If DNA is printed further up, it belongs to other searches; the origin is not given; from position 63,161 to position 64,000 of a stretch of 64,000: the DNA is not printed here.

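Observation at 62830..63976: The universally conserved L11-L1 linkage is broken: rpl1 lies on the opposite strand, convergent with rpl11 and overlapping its 3' end by 23 nt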

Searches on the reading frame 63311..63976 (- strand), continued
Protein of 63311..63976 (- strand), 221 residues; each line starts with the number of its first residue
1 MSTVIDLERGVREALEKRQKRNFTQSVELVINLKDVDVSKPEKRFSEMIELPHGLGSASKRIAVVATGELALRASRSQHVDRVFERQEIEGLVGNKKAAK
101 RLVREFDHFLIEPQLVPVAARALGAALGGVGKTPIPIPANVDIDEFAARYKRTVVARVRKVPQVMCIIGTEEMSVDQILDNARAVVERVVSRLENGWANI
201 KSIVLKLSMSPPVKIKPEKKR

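Call 15: find_encoding_contigs(protein=P0013, flank=8000, max_places=1)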
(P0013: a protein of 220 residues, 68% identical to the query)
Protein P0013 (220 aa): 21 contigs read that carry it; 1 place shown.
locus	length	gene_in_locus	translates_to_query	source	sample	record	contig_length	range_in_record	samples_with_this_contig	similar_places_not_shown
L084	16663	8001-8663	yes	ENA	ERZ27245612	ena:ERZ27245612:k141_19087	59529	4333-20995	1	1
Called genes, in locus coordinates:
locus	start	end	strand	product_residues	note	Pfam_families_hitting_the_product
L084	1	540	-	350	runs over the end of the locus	PF26356:Pelota_N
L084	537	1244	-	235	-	-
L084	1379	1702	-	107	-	PF00428:Ribosomal_60s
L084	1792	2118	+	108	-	-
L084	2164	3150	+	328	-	PF01992:vATP-synt_AC39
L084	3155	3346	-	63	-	PF00708:Acylphosphatase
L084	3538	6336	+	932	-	PF01411:tRNA-synt_2c, PF07973:tRNA_SAD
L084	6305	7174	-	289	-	PF00466:Ribosomal_L10, PF17777:RL10P_insert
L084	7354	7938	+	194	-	-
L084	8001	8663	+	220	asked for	PF00687:Ribosomal_L1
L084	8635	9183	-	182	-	PF03946:Ribosomal_L11_N, PF00298:Ribosomal_L11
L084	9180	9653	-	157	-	PF03439:Spt5-NGN, PF00467:KOW, PF23284:KOW2_Spt5 (weak)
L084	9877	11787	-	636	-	PF00662:Proton_antipo_N, PF00361:Proton_antipo_M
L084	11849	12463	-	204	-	PF00578:AhpC-TSA, PF02630:SCO1-SenC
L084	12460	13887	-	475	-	PF07731:Cu-oxidase_2 (weak), PF07732:Cu-oxidase_3, PF13473:Cupredoxin_1 (faint), PF00127:Copper-bind (faint)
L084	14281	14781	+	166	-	PF04967:HTH_10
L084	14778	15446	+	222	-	PF00149:Metallophos, PF12850:Metallophos_2, PF14582:Metallophos_3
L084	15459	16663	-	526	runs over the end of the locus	PF02518:HATPase_c (weak), PF05833:NFACT_N, PF09239:Topo-VIb_trans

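Call 16: find_encoding_contigs(protein=P0022, flank=8000, max_places=1)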
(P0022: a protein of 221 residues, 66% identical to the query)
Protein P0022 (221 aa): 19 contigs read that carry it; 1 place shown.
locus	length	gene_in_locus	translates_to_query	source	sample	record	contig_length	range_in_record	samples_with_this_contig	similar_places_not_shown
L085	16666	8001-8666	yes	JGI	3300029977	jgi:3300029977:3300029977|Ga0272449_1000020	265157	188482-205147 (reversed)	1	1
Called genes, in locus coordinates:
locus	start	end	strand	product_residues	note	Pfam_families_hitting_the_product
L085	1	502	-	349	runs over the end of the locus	PF26356:Pelota_N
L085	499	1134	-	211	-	-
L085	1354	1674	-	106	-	PF00428:Ribosomal_60s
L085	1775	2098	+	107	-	-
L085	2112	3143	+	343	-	PF01992:vATP-synt_AC39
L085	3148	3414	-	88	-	PF00708:Acylphosphatase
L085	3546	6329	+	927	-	PF01411:tRNA-synt_2c, PF07973:tRNA_SAD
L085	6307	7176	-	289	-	PF00466:Ribosomal_L10, PF17777:RL10P_insert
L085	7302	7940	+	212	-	-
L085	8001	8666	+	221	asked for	PF00687:Ribosomal_L1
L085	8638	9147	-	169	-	PF03946:Ribosomal_L11_N, PF00298:Ribosomal_L11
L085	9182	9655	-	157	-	PF03439:Spt5-NGN, PF00467:KOW, PF23284:KOW2_Spt5 (weak)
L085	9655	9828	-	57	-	PF00584:SecE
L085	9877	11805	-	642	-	PF00662:Proton_antipo_N, PF00361:Proton_antipo_M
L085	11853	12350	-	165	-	PF00578:AhpC-TSA, PF02630:SCO1-SenC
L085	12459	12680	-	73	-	-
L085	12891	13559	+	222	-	PF00149:Metallophos, PF12850:Metallophos_2, PF14582:Metallophos_3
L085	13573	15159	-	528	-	PF02518:HATPase_c (faint), PF09239:Topo-VIb_trans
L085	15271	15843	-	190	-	PF00013:KH_1 (faint), PF21800:KH_KRR1_2nd (weak), PF22891:KH_PNO1_2nd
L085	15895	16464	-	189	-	PF04079:SMC_ScpB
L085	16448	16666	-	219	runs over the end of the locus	-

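Call 17: find_encoding_contigs(protein=P0031, flank=8000, max_places=1)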
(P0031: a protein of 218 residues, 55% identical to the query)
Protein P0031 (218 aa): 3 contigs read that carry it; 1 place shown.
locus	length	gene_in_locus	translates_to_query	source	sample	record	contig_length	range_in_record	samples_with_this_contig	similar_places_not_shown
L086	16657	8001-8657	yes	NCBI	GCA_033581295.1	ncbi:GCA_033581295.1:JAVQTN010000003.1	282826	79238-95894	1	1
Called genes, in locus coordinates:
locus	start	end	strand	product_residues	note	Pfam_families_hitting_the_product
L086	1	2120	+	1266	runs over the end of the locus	PF04997:RNA_pol_Rpb1_1, PF00623:RNA_pol_Rpb1_2, PF04983:RNA_pol_Rpb1_3, PF05000:RNA_pol_Rpb1_4, PF04998:RNA_pol_Rpb1_5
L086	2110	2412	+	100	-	PF01248:Ribosomal_L7Ae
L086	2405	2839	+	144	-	PF07650:KH_2 (faint), PF13083:KH_KhpA-B, PF26594:KH_NusA_2nd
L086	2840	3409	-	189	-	PF00352:TBP, PF11858:DUF3378 (faint), PF00352:TBP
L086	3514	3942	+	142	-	PF00164:Ribosom_S12_S23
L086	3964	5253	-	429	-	PF13562:NTP_transf_4, PF00132:Hexapep (faint)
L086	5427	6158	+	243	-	PF00254:FKBP_C, PF22199:FKBP26_IF, PF18046:FKBP26_C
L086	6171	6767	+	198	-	PF01871:AMMECR1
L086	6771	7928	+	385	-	PF13528:Glyco_trans_1_3, PF04101:Glyco_tran_28_C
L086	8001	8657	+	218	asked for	PF00687:Ribosomal_L1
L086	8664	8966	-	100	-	PF00298:Ribosomal_L11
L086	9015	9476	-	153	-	PF03439:Spt5-NGN, PF00467:KOW (weak), PF23284:KOW2_Spt5 (weak)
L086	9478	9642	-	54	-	PF00584:SecE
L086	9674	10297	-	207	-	PF04079:SMC_ScpB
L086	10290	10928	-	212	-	-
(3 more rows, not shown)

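Call 18: find_encoding_contigs(protein=P0029, flank=8000, max_places=1)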
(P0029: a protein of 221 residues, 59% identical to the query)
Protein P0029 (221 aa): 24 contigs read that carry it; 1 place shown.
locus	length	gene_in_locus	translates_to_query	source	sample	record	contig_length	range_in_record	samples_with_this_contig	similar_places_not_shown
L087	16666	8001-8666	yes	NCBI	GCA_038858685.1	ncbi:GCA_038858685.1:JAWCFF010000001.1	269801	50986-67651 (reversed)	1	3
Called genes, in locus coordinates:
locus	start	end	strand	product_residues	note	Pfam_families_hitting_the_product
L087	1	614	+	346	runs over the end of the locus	PF00528:BPD_transp_1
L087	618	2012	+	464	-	PF00528:BPD_transp_1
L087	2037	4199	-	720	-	PF03030:H_PPase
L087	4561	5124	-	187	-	PF01799:Fer2_2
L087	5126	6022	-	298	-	PF00941:FAD_binding_5, PF03450:CO_deh_flav_C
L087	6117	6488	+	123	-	PF13560:HTH_31 (weak), PF01381:HTH_3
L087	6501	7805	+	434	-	PF13167:GTP-bdg_N, PF16360:GTP-bdg_M, PF03193:RsgA_GTPase (faint), PF00009:GTP_EFTU, PF01926:MMR_HSR1, PF02421:FeoB_N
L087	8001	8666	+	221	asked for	PF00687:Ribosomal_L1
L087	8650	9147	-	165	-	PF03946:Ribosomal_L11_N, PF00298:Ribosomal_L11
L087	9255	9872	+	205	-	PF00174:Oxidored_molyb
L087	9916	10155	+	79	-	PF09889:DUF2116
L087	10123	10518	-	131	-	-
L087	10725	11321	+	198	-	PF01917:Flagellin_arch-type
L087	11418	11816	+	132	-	PF21485:IF5A-like_N, PF08207:EFP_N (weak), PF01287:eIF-5a (weak)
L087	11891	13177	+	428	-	PF01546:Peptidase_M20, PF07687:M20_dimer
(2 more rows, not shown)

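Call 19: find_encoding_contigs(protein=P0033, flank=8000, max_places=1)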
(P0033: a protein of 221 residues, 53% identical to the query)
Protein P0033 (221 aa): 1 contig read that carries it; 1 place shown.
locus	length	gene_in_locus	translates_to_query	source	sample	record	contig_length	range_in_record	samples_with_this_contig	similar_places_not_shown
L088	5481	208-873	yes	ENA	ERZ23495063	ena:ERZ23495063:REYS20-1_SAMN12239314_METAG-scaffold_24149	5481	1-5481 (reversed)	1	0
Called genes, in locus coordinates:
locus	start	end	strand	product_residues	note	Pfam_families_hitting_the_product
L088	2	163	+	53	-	?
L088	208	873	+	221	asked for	PF00687:Ribosomal_L1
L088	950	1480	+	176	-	-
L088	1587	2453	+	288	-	PF00466:Ribosomal_L10, PF17777:RL10P_insert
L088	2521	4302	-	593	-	PF01411:tRNA-synt_2c, PF07973:tRNA_SAD, PF02272:DHHA1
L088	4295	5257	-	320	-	-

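Call 38: search_solved_structures(query=window:63311-63976:-, show_alignments=3)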
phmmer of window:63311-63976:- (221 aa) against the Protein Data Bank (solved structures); distinct sequences matched with E-value up to 0.001: 60.
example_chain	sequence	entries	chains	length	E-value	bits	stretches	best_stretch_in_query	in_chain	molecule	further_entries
1cjs_A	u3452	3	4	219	3.1e-44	154.1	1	9-220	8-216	50S RIBOSOMAL PROTEIN L1P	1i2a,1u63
1dwu_A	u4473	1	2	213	1.2e-43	152.2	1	9-216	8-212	RIBOSOMAL PROTEIN L1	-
4lq4_A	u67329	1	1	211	1.6e-42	148.5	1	9-215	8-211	50S ribosomal protein L1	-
4v4n_AA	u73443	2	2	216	2e-39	138.4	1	9-216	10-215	50S ribosomal protein L1P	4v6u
9srb_BA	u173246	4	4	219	1.9e-38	135.2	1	9-216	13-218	Large ribosomal subunit protein uL1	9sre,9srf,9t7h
1mzp_A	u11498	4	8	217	7.1e-36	126.8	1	15-216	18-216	50s ribosomal protein L1P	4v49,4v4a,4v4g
8hku_AL1P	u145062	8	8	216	8.5e-36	126.5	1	15-216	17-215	50S ribosomal protein L1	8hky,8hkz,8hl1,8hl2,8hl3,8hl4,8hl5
4v5z_B5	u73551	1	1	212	1.4e-33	119.3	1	6-215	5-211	60S Ribosomal protein L10a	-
4d5y_u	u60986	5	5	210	1.9e-33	118.9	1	6-214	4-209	60S RIBOSOMAL PROTEIN UL1 | 60S RIBOSOMAL PROTEIN L10A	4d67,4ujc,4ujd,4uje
4v65_BZ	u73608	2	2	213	1.4e-29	106.3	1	15-215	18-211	50S ribosomal protein L1P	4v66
9rvu_HL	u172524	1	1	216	2.8e-24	88.9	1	17-214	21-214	Large ribosomal subunit protein uL1B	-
8i9r_Lq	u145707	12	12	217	4e-24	88.4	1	7-214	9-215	Ribosomal protein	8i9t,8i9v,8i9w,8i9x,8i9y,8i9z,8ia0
4v8m_BJ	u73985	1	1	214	1.5e-21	80.1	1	8-211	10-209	RIBOSOMAL PROTEIN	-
4v6w_Cz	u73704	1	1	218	4.1e-21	78.6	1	9-214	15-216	60S ribosomal protein L10a-2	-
6xu6_Cz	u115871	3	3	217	1e-20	77.3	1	9-214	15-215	60S ribosomal protein L10a-2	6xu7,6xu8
3j6x_L1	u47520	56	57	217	4.9e-20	75.1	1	16-214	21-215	60S ribosomal protein L1 | 60S ribosomal protein rpL1 (L1p) | UL1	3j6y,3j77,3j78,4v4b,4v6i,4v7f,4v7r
2noq_G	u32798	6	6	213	5.7e-20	74.9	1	16-213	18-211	60S ribosomal protein L1 | Ribosomal protein L10a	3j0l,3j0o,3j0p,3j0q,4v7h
7r7c_a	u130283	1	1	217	7e-20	74.6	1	16-214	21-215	60S ribosomal protein L1-A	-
6gqb_BA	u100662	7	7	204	7.4e-20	74.5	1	17-213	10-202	60S ribosomal protein L1-A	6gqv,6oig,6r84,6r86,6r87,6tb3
4v3p_LA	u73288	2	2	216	8.6e-19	71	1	12-214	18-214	Ribosomal protein | 60S ribosomal protein L1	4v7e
3tg8_A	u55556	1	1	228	7.5e-07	32.1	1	21-218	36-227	50S ribosomal protein L1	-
8p8v_9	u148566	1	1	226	3.3e-06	30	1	15-216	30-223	50S ribosomal protein L1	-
7qep_L1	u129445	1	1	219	4.2e-06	29.6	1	20-214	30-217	60S ribosomal protein L1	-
5ot7_f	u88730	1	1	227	6.3e-06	29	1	20-218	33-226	50S ribosomal protein L1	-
4u1u_B5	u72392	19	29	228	6.4e-06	29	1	20-218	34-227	50S ribosomal protein L1 | RIBOSOMAL PROTEIN L1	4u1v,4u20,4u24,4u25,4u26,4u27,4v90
2om7_K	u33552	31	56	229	6.5e-06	29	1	20-218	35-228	50S ribosomal protein L1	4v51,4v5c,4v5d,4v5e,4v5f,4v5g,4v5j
5npm_A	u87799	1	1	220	7.7e-06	28.8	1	21-218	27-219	50S ribosomal protein L1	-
1ml5_c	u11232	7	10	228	8.7e-06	28.6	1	21-218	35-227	50S RIBOSOMAL PROTEIN L1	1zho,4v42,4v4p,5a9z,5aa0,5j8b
1eg0_N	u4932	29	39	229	8.8e-06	28.6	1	21-218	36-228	PROTEIN (RIBOSOMAL PROTEIN L1) | 50S ribosomal protein L1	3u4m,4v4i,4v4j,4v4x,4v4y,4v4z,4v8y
3umy_A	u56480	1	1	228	8.9e-06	28.6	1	21-218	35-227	50S ribosomal protein L1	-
4f9t_A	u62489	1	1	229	9e-06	28.6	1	21-218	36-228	50S ribosomal protein L1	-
4qgb_A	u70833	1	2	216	1.4e-05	27.9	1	21-218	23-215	50S ribosomal protein L1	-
2hw8_A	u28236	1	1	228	1.6e-05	27.7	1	21-218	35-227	50S ribosomal protein L1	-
4v8o_BC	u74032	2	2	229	1.7e-05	27.7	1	21-218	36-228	50S RIBOSOMAL PROTEIN L1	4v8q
4qg3_A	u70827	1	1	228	1.7e-05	27.6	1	21-218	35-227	50S ribosomal protein L1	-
4qvi_A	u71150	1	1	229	2.3e-05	27.2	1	21-218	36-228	50S ribosomal protein L1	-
3u56_A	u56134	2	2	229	2.4e-05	27.2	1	21-218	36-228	50S ribosomal protein L1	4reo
5uq7_C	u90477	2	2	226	2.7e-05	27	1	20-218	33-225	50S ribosomal protein L1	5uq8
487d_H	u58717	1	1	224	2.8e-05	26.9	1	21-218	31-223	50S ribosomal protein L1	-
1ad2_A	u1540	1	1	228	3e-05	26.8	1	21-218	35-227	RIBOSOMAL PROTEIN L1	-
4v5a_BC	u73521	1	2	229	3.4e-05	26.6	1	20-218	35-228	50S RIBOSOMAL PROTEIN L1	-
4wf1_B5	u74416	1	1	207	7.7e-05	25.5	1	20-215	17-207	50S ribosomal protein L1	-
7msc_8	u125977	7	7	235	0.00072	22.3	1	25-217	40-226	50S ribosomal protein L1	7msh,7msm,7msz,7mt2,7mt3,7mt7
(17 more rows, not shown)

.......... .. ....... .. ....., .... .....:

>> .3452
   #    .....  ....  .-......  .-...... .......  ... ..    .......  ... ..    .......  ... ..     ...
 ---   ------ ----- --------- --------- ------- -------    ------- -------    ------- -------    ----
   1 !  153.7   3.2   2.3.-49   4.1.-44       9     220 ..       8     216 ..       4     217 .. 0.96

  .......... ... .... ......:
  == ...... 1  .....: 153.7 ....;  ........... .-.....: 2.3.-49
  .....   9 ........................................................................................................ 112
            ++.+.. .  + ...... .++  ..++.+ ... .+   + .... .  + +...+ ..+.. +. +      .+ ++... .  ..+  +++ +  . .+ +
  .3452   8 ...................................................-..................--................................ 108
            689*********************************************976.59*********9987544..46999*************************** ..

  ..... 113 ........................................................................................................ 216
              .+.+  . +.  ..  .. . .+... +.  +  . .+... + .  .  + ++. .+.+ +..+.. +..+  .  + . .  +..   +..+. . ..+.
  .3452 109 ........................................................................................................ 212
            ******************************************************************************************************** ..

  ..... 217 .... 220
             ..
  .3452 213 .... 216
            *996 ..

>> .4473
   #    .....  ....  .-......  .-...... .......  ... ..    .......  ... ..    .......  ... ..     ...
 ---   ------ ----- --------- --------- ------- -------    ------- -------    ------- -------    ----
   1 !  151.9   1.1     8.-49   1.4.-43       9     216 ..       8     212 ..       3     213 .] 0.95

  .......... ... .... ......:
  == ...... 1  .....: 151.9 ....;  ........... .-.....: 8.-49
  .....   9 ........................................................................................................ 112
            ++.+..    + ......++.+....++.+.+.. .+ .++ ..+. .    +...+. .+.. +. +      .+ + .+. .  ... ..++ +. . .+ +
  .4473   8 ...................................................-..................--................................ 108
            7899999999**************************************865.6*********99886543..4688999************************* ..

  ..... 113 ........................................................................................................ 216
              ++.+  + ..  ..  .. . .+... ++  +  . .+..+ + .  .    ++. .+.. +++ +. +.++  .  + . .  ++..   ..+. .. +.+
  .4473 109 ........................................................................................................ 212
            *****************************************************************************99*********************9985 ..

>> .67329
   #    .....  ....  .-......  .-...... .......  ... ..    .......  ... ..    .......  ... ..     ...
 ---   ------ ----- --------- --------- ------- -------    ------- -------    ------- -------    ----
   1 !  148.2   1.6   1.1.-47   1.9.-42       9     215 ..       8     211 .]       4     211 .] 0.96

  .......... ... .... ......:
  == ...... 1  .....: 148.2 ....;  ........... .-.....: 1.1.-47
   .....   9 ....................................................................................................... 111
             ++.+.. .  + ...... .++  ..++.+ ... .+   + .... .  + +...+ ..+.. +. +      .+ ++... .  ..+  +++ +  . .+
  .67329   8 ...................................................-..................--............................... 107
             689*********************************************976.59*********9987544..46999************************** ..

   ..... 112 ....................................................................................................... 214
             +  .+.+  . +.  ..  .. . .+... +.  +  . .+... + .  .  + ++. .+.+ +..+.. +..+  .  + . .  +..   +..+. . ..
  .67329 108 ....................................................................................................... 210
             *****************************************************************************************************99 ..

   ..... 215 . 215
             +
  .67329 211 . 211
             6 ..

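Call 41: find_homologous_proteins(query=L001:9245-9943:+)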
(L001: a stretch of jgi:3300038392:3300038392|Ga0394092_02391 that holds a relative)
Query L001:9245-9943:+ (232 aa): 1593 proteins with E <= 0.001 among 2010 candidates; the best 120 are listed.
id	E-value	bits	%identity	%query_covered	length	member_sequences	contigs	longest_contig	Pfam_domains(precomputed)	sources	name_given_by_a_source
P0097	8.3e-152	521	100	100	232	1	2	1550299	-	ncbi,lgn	-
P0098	1.7e-151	520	100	100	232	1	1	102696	-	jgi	jgi:hypothetical protein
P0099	9.9e-129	446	85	100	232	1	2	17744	-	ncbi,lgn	ncbi:MAG: hypothetical protein QXM16_07175 [Nitrososphaerota archaeon]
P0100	1.7e-123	429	81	100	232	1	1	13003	-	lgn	-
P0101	4.3e-122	424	82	100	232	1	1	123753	-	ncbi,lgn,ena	-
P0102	2.8e-109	382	72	100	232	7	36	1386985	-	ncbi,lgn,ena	ncbi:MAG: hypothetical protein QW059_03615 [Nitrososphaerota archaeon]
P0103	3.5e-100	352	67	99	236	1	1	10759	-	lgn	-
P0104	3.7e-97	342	63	100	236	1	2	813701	-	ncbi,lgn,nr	ncbi:MAG: hypothetical protein RMJ28_01615 [Nitrososphaerota archaeon]|nr:hypothetical protein [Cand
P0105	2.0e-90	320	62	100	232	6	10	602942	-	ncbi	ncbi:MAG: hypothetical protein QXO86_03180 [Nitrososphaerota archaeon]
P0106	2.2e-84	301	58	97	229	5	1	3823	-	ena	-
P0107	2.6e-83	297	58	97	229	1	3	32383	-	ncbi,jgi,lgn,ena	-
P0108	4.7e-82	293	57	99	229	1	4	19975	-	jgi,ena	jgi:hypothetical protein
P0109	4.6e-81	290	56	97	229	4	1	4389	-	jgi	-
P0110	6.7e-81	289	57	97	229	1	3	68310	-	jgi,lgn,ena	-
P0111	8.3e-81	289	56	97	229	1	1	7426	-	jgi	-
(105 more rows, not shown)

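Call 42: search_protein_families(library=ncbifam, proteins=[L001:9245-9943:+, window:63311-63976:-], max_evalue=0.1)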
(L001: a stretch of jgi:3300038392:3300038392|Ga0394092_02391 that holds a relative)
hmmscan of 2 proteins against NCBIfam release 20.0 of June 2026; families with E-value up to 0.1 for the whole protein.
L001:9245-9943:+ (232 aa): 0 families

window:63311-63976:- (221 aa): 2 families
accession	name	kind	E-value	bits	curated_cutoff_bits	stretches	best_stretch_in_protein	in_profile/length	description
NF003244.0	PRK04203.1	equivalog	1e-67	227.8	203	1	7-216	8-215/216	50S ribosomal protein L1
TIGR01169.1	rplA_bact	equivalog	2.7e-12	46.6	216.3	1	14-218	27-225/227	50S ribosomal protein L1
